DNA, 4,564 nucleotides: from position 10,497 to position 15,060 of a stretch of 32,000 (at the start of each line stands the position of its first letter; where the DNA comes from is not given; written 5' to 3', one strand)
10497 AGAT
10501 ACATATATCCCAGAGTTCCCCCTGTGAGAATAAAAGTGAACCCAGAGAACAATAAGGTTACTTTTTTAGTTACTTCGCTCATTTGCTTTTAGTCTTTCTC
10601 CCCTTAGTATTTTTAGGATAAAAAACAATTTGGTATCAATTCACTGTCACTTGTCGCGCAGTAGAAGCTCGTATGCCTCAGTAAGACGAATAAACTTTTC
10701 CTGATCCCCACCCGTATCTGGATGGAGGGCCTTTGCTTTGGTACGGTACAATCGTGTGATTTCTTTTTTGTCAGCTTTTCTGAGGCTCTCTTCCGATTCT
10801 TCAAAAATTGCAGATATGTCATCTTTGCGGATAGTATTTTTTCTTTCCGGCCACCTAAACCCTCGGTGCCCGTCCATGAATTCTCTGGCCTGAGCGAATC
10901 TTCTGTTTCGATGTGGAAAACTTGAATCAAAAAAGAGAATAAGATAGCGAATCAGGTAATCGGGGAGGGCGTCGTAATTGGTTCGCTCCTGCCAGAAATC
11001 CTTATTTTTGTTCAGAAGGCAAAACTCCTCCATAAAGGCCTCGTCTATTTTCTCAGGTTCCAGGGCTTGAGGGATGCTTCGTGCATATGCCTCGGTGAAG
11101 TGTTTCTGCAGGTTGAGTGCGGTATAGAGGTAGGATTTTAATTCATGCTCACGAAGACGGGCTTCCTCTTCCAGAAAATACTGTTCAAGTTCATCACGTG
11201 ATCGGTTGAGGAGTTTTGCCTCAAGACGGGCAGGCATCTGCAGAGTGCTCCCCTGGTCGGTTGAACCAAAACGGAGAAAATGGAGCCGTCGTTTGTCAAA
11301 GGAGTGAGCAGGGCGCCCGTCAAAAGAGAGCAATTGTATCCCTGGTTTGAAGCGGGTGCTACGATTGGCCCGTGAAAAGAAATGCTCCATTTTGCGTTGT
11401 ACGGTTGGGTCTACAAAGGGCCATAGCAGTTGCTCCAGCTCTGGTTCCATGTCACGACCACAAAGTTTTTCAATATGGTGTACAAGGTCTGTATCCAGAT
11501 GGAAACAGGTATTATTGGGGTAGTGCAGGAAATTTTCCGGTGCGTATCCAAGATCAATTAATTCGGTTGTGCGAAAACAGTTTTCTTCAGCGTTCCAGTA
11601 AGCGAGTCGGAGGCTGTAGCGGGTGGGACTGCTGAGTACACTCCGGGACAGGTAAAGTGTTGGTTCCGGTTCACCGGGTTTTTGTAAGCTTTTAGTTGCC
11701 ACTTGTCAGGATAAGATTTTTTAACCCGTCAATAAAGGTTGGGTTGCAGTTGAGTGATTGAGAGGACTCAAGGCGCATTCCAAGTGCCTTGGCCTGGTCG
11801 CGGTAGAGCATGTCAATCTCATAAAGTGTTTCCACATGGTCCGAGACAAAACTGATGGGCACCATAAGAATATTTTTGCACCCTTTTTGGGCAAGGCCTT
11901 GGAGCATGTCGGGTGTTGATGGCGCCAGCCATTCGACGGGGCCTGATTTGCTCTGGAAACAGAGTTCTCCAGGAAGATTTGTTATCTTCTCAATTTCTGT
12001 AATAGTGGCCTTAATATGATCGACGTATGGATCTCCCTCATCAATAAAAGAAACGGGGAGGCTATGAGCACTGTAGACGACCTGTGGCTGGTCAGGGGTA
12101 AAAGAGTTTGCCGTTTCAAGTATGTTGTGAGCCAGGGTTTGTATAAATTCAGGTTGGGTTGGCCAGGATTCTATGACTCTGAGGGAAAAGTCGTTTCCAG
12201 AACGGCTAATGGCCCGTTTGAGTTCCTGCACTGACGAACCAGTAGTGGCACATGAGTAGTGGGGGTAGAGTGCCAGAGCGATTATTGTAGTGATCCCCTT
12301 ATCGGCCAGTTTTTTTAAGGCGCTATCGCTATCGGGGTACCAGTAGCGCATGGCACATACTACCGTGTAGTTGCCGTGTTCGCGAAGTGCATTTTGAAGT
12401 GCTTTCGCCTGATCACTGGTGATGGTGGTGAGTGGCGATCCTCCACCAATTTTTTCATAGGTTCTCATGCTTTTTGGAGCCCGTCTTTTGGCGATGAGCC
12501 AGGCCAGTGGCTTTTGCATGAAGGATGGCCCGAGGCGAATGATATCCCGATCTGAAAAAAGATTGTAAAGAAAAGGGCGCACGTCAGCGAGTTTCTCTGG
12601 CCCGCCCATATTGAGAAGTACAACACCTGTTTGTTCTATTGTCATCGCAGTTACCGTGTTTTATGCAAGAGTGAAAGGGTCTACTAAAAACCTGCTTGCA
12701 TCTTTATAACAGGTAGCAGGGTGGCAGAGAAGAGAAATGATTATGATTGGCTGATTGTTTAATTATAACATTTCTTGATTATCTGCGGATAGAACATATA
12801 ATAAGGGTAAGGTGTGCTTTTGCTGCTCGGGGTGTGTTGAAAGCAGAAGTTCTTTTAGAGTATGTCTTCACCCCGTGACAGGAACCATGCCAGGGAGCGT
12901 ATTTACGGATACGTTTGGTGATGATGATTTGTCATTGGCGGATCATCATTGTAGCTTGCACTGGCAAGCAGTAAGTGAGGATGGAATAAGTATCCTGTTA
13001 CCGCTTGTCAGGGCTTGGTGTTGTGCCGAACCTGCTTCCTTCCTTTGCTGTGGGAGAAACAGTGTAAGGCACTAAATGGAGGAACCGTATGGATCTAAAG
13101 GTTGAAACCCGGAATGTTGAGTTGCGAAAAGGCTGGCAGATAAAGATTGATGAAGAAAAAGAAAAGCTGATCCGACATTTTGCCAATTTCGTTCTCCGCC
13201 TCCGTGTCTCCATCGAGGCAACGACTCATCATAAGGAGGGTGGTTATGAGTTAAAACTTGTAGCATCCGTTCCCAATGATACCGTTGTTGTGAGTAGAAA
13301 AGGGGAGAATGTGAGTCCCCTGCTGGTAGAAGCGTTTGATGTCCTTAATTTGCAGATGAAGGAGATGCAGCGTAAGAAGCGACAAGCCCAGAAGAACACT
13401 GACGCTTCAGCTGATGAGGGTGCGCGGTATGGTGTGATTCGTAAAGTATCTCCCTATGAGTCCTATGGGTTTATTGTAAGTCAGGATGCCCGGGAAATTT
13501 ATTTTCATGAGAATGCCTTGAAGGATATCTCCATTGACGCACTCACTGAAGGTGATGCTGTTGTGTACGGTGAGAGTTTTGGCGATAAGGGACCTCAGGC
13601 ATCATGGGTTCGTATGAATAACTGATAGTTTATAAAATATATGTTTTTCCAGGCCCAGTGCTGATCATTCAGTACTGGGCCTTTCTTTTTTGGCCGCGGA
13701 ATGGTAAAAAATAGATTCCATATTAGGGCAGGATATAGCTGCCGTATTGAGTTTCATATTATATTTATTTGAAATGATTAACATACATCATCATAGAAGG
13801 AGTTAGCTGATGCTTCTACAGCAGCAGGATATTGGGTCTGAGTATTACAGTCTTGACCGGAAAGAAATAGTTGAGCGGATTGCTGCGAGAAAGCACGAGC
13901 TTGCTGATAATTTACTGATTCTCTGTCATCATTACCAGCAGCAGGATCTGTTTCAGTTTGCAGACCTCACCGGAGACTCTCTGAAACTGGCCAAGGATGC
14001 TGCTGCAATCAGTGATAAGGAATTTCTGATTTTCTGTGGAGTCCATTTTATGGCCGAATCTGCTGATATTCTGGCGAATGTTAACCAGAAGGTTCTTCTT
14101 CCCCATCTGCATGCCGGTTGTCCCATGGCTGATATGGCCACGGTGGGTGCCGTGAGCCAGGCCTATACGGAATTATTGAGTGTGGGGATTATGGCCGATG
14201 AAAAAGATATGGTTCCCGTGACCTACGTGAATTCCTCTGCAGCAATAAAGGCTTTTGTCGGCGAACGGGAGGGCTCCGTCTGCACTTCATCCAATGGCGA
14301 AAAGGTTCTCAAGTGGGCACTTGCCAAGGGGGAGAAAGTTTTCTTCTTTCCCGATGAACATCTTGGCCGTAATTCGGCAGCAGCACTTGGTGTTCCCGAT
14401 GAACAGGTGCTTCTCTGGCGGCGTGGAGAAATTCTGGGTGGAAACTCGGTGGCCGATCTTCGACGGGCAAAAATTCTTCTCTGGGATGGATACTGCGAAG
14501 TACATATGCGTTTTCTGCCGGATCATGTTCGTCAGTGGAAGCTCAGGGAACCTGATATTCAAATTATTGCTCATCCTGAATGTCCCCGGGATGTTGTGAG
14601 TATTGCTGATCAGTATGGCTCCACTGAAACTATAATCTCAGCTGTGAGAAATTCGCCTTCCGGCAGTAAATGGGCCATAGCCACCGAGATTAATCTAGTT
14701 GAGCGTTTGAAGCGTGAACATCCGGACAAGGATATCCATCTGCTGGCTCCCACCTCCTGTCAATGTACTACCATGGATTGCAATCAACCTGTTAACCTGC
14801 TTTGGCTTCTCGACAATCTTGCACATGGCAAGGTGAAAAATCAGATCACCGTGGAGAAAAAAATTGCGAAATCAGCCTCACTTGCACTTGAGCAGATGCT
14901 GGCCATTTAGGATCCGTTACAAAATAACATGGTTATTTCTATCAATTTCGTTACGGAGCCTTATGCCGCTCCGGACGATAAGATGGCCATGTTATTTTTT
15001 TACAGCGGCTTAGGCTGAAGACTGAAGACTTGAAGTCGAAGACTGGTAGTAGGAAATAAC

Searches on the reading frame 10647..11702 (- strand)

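Call 57: search_protein_families(library=pfam, proteins=[window:10647-11702:-], max_evalue=0.00001)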
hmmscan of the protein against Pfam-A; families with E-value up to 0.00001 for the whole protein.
window:10647-11702:- (351 aa): 1 family
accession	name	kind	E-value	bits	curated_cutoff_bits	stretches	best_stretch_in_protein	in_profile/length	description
PF00226.36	DnaJ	-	1.1e-07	32.3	27.8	1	308-349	10-55/63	DnaJ domain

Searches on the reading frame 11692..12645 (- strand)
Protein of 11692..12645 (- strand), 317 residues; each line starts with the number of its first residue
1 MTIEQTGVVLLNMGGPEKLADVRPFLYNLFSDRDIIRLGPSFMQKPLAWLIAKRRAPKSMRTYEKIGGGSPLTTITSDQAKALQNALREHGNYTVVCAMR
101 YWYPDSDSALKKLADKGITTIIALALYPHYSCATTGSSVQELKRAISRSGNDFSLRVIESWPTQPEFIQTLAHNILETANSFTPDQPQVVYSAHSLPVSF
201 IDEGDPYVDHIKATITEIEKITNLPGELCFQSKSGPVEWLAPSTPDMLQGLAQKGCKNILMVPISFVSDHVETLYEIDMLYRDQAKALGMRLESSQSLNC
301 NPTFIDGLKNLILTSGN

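Call 57: search_protein_families(library=pfam, proteins=[window:11692-12645:-], max_evalue=0.00001)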
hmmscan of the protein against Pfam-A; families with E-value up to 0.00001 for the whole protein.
window:11692-12645:- (317 aa): 1 family
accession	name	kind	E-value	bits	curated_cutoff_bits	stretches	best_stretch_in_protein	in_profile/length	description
PF00762.24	Ferrochelatase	-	1e-108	363.5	27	1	6-313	2-314/317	Ferrochelatase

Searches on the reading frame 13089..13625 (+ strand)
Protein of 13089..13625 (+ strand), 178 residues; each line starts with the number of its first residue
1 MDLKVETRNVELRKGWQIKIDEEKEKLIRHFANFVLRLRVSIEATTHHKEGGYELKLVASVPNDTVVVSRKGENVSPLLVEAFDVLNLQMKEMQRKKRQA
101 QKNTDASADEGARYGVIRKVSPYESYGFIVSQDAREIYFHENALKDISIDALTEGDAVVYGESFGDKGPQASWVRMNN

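Call 58: search_protein_families(library=pfam, proteins=[window:13089-13625:+], max_evalue=0.00001)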
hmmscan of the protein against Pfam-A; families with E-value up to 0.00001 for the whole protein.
window:13089-13625:+ (178 aa): 1 family
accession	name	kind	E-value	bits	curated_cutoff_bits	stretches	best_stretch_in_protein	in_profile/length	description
PF00313.28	CSD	-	2.9e-09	37.1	27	1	114-175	2-64/66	'Cold-shock' DNA-binding domain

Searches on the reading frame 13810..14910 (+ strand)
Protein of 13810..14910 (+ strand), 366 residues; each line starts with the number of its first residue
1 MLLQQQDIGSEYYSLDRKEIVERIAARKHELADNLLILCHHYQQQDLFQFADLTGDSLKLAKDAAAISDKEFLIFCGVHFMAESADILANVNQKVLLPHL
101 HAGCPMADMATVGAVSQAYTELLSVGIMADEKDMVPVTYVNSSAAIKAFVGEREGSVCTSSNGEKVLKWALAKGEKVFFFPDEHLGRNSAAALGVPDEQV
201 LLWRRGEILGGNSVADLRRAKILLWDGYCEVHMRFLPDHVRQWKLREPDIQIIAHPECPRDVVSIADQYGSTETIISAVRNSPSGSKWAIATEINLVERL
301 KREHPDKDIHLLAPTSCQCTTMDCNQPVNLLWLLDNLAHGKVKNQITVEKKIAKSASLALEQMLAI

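Call 58: search_protein_families(library=pfam, proteins=[window:13810-14910:+], max_evalue=0.00001)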
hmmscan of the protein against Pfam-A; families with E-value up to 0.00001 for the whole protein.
window:13810-14910:+ (366 aa): 1 family
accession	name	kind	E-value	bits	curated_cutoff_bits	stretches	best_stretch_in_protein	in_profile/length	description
PF02445.21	NadA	-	1.3e-95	320.4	27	1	23-364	2-294/295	Quinolinate synthetase A protein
